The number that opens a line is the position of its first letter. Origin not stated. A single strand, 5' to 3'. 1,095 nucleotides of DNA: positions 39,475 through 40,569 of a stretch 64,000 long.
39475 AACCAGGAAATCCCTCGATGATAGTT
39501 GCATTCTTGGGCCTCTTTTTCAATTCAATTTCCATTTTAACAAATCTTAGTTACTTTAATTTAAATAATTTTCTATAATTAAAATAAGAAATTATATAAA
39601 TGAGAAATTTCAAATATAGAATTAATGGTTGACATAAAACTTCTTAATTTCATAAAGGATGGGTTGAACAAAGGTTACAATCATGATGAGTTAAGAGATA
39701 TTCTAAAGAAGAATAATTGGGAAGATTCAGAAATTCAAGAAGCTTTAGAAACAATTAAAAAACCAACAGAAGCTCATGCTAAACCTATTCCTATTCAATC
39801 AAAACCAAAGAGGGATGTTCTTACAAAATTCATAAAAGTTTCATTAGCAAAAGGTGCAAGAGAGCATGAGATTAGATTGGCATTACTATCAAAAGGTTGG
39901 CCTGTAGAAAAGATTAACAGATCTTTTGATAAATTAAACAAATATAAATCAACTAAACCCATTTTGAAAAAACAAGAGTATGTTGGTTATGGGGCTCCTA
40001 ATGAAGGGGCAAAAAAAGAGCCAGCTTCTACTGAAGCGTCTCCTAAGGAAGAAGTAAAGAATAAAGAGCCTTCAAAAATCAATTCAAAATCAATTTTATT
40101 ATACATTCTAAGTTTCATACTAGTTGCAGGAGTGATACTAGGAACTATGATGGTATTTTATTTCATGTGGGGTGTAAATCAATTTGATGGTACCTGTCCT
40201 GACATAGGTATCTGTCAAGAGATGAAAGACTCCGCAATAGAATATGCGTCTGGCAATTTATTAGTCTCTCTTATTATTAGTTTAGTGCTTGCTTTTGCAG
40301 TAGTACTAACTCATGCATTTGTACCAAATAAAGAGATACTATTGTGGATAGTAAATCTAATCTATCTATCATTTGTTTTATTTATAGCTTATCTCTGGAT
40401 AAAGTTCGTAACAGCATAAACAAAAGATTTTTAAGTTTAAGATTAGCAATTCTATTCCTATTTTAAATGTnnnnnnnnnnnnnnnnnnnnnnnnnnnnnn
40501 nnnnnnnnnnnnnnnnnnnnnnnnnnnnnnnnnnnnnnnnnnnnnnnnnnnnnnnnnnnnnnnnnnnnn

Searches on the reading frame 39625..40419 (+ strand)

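Call 52: search_protein_families(library=pfam, proteins=[window:39625-40419:+], max_evalue=0.01)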
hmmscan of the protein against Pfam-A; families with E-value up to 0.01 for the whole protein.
window:39625-40419:+ (264 aa): 1 family
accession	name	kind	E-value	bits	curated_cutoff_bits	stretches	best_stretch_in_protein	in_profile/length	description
PF21982.2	RecX_HTH1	-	0.00066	20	26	0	22-42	18-38/40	RecX, first three-helix domain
